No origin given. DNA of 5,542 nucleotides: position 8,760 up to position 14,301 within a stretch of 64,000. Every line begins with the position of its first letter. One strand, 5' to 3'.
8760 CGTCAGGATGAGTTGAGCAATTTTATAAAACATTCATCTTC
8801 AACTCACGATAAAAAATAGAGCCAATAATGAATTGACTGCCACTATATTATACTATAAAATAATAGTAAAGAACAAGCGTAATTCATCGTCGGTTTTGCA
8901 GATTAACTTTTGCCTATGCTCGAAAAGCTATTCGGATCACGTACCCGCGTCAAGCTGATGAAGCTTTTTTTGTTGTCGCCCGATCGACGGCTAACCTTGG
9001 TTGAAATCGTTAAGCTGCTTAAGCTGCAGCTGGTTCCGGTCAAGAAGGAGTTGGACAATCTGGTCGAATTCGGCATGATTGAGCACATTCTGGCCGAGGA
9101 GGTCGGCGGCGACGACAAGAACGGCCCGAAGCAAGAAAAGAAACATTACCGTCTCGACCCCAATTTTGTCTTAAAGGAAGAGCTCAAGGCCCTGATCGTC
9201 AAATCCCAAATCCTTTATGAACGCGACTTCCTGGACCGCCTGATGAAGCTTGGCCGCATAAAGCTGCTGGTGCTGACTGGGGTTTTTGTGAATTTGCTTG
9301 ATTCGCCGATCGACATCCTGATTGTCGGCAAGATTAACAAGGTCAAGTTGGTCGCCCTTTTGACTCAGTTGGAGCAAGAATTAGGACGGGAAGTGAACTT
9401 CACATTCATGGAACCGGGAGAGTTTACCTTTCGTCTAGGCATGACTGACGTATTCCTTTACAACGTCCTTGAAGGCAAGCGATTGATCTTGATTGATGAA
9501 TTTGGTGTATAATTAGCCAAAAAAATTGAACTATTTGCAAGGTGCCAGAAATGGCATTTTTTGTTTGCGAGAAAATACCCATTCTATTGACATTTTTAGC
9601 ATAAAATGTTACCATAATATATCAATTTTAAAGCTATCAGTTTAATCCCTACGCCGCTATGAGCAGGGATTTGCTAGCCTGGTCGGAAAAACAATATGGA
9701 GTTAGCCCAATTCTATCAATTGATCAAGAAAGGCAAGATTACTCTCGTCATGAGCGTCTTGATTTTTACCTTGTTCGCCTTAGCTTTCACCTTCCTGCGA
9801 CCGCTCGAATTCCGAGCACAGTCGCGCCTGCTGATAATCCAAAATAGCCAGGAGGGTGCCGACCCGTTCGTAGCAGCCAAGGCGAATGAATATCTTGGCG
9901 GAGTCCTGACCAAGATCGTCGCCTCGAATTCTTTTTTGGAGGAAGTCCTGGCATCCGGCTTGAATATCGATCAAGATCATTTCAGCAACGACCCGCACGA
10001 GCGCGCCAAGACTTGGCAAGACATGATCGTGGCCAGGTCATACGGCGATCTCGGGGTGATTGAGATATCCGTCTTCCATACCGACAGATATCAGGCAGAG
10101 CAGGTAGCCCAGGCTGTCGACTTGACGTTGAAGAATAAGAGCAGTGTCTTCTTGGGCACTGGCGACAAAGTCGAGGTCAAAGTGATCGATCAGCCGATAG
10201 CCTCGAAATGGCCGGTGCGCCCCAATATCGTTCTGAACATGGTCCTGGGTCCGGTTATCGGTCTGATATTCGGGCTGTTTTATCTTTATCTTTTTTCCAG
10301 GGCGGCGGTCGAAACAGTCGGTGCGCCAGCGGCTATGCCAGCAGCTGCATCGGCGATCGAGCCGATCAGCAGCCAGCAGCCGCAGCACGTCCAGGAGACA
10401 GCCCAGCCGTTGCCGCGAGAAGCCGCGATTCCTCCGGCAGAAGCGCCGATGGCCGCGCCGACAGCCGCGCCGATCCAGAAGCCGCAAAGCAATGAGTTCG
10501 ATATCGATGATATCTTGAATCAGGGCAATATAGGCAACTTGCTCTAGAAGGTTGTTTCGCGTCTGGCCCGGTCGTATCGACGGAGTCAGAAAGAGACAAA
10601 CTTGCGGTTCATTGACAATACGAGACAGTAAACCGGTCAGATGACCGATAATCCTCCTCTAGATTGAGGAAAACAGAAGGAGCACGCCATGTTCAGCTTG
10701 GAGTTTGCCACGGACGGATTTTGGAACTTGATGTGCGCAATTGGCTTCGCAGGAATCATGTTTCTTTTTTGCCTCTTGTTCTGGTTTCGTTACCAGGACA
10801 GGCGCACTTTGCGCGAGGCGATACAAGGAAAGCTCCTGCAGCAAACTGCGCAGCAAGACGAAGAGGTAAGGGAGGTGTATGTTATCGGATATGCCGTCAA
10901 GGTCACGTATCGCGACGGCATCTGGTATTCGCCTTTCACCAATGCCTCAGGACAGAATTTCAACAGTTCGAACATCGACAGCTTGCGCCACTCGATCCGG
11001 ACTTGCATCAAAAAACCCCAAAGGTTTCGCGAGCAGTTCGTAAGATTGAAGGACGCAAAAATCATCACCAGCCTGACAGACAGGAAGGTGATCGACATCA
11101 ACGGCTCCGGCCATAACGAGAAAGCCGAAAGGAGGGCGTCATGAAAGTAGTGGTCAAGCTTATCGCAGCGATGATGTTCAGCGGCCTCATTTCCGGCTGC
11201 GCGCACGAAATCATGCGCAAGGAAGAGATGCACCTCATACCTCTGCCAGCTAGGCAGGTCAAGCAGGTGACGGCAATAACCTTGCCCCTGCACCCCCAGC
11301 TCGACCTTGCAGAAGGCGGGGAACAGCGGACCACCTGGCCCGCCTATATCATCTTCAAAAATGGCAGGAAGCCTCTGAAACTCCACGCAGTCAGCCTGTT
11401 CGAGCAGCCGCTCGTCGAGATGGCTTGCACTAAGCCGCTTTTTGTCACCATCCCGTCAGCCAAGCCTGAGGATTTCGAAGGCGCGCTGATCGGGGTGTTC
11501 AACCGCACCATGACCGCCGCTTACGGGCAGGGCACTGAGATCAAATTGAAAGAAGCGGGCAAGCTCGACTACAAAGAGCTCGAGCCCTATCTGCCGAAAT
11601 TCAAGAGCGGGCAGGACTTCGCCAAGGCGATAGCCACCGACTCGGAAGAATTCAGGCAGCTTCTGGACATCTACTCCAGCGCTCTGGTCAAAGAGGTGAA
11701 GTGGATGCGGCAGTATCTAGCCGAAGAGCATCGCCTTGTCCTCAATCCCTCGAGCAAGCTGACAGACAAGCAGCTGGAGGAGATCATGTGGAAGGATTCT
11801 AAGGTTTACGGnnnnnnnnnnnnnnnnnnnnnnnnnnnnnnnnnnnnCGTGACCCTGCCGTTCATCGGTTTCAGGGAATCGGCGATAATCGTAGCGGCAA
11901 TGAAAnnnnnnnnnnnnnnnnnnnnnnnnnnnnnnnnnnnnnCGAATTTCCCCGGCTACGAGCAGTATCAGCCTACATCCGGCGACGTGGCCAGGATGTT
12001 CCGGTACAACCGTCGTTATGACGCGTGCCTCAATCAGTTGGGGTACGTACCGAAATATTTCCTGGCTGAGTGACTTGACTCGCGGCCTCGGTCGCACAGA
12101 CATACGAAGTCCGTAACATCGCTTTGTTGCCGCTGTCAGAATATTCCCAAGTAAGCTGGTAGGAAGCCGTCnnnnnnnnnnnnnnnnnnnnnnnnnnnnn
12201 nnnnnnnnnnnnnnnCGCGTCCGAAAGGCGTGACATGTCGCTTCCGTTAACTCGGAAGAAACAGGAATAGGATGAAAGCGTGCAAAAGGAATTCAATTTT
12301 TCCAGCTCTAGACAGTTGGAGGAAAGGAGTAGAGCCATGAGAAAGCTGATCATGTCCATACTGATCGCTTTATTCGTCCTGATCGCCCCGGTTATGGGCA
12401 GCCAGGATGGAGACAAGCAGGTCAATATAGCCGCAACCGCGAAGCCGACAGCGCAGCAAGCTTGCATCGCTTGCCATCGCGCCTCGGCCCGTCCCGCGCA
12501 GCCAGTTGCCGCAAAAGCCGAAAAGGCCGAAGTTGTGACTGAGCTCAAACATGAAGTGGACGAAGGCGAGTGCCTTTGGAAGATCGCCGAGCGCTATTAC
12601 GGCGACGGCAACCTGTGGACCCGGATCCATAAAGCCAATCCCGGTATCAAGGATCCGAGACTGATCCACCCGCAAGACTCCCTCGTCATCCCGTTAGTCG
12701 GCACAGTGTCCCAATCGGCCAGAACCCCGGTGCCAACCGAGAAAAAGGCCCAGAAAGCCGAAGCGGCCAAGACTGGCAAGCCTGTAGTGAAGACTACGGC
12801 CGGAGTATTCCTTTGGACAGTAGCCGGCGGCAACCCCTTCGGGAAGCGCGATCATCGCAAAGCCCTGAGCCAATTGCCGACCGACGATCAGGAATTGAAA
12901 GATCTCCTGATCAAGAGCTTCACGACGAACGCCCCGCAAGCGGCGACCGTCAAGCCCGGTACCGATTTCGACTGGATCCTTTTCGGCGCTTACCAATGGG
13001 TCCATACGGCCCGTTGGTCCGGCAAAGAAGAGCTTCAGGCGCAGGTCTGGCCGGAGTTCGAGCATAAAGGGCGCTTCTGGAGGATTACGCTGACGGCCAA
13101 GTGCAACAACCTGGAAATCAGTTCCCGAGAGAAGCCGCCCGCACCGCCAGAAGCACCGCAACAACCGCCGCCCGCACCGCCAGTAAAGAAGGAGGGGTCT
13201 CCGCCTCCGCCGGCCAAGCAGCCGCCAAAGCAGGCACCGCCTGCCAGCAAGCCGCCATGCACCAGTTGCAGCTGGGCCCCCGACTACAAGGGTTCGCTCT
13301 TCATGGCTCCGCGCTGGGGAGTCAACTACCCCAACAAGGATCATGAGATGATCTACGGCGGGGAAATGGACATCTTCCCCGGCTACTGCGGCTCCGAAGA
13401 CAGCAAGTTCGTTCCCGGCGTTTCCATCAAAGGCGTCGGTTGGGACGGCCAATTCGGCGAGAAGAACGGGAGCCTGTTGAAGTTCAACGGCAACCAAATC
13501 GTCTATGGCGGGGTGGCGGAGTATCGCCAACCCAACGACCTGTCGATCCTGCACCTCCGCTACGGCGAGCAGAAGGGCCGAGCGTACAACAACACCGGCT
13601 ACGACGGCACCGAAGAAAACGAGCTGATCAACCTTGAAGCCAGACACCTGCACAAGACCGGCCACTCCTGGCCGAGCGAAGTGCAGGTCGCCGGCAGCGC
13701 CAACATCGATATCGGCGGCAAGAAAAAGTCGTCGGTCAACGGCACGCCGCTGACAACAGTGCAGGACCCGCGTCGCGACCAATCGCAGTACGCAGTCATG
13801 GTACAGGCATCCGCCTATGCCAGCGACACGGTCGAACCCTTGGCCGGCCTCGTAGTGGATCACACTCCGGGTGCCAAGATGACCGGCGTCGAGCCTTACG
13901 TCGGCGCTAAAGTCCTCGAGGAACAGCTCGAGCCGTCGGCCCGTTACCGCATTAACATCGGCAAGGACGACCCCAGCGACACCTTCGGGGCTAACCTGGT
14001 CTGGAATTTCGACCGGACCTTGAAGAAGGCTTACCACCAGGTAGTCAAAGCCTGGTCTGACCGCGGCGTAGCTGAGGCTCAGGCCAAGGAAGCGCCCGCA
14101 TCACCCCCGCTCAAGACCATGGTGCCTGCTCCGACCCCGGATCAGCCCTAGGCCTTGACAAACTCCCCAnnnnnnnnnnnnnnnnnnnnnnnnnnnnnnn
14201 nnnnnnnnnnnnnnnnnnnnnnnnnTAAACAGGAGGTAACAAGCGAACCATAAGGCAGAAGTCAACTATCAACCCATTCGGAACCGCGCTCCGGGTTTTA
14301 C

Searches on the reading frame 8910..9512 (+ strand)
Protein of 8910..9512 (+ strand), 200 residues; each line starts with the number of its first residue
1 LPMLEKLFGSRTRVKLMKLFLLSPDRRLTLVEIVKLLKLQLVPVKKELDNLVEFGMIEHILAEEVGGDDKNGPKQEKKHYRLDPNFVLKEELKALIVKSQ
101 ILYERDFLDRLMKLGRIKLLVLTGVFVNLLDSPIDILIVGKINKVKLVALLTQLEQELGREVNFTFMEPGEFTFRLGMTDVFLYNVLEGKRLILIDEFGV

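Call 42: search_protein_families(library=pfam, proteins=[window:8910-9512:+], max_evalue=0.001)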
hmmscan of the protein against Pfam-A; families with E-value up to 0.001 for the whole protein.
window:8910-9512:+ (200 aa): 1 family
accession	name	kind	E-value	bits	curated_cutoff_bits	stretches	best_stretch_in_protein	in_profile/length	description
PF08280.17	HTH_Mga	-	0.00044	20.6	23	0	15-54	9-46/59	M protein trans-acting positive regulator (MGA) HTH domain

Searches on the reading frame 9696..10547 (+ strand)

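Call 42: search_protein_families(library=pfam, proteins=[window:9696-10547:+], max_evalue=0.001)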
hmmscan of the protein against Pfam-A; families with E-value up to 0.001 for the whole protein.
window:9696-10547:+ (283 aa): 2 families
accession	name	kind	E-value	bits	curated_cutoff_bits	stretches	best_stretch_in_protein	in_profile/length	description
PF13807.11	GNVR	-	6.1e-06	26.5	27.7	1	136-198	14-78/82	G-rich domain on putative tyrosine kinase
PF02706.20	Wzz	-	1.5e-05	25.7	25.5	1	2-86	4-89/91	Chain length determinant protein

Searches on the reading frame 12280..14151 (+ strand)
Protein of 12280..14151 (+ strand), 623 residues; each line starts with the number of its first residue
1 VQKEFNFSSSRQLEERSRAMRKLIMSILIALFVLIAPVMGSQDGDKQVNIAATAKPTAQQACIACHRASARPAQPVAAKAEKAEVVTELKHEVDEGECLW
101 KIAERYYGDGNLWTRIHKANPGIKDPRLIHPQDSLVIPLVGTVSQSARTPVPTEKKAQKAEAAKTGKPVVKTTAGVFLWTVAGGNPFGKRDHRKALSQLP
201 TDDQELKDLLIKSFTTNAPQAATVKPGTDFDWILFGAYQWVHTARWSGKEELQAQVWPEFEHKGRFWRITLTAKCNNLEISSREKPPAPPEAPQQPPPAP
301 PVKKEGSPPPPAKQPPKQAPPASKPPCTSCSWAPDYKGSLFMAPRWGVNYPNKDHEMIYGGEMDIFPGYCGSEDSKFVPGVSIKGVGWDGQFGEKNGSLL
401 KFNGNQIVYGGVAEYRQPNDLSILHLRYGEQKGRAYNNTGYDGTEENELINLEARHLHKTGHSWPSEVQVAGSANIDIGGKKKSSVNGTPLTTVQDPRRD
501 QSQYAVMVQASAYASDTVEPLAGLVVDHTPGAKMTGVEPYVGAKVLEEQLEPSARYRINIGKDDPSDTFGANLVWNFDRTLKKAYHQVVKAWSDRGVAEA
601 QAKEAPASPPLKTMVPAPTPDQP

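Call 43: search_protein_families(library=pfam, proteins=[window:12280-14151:+], max_evalue=0.001)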
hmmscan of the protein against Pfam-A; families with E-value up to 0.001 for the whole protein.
window:12280-14151:+ (623 aa): 1 family
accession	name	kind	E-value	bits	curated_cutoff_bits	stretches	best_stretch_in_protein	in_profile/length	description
PF01476.26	LysM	-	8.5e-06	26.1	20.9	1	91-138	1-43/43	LysM domain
